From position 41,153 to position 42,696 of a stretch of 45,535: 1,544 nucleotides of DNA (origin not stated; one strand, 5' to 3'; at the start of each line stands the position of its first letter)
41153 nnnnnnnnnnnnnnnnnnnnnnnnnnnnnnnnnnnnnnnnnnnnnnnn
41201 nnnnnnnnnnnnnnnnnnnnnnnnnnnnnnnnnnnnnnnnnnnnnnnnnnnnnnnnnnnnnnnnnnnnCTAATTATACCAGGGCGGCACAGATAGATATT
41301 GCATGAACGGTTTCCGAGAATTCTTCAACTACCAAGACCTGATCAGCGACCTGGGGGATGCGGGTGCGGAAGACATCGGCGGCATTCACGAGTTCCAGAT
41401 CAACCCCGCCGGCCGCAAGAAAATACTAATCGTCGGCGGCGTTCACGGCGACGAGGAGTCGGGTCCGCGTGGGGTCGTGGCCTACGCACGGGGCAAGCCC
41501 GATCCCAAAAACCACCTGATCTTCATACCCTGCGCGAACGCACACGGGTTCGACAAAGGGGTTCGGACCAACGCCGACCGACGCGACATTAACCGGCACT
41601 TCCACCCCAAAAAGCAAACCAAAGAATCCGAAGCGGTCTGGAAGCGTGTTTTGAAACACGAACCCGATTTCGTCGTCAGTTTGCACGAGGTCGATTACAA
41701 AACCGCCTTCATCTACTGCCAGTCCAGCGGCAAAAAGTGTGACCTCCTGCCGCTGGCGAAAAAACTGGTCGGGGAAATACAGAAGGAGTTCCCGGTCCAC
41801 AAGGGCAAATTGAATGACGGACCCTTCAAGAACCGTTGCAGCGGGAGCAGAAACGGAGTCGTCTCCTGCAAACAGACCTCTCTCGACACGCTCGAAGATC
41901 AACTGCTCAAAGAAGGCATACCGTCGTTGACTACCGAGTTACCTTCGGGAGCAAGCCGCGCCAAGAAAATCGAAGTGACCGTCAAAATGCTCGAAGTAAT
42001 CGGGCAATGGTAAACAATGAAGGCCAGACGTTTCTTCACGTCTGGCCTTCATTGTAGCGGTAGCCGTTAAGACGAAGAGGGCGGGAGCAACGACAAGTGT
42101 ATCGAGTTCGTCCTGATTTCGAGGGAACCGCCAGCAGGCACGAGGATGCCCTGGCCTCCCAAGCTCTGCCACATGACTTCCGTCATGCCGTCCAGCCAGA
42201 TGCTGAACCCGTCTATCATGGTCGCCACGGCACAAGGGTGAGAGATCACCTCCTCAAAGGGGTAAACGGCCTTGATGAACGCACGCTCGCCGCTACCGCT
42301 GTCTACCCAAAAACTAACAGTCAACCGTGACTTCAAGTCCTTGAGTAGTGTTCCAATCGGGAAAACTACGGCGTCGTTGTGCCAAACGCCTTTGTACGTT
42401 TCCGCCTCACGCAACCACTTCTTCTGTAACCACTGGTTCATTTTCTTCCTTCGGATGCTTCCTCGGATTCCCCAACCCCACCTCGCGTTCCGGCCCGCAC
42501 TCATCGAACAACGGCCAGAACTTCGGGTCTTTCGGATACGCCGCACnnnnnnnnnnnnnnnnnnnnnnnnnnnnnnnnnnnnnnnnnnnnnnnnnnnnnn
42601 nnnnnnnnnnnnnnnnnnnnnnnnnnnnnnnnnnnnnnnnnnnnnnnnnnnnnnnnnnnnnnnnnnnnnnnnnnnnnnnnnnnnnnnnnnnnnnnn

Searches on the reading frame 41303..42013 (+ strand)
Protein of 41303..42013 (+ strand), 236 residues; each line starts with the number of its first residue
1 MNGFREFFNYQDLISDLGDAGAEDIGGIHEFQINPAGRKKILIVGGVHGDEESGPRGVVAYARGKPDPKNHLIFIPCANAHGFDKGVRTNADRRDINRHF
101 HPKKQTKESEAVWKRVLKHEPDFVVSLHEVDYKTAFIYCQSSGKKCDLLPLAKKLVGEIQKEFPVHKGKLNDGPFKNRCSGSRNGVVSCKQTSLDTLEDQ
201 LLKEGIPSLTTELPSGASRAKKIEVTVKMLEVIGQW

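Call 9: search_protein_families(library=pfam, proteins=[window:41303-42013:+], max_evalue=0.1)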
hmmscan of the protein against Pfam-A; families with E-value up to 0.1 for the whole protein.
window:41303-42013:+ (236 aa): 1 family
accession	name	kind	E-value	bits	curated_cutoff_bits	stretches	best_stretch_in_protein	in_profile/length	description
PF24827.1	AstE_AspA_cat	-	4e-09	36.7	25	1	39-139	3-115/192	Succinylglutamate desuccinylase/Aspartoacylase catalytic domain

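Call 10: search_protein_families(library=phrogs, proteins=[window:41303-42013:+], max_evalue=0.1)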
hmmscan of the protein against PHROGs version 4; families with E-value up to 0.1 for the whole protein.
window:41303-42013:+ (236 aa): 1 family
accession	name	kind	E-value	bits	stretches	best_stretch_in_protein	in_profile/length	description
phrog_4722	-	other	0.067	12.6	0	71-101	244-274/622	zinc carboxypeptidase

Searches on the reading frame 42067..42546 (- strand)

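Call 9: search_protein_families(library=pfam, proteins=[window:42067-42546:-], max_evalue=0.1)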
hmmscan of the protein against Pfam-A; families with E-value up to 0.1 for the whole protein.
window:42067-42546:- (159 aa): 0 families

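Call 10: search_protein_families(library=phrogs, proteins=[window:42067-42546:-], max_evalue=0.1)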
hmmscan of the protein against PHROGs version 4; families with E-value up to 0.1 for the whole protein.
window:42067-42546:- (159 aa): 1 family
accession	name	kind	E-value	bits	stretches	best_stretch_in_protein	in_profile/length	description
phrog_20255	-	unknown function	0.0062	17.5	1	116-147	5-36/63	-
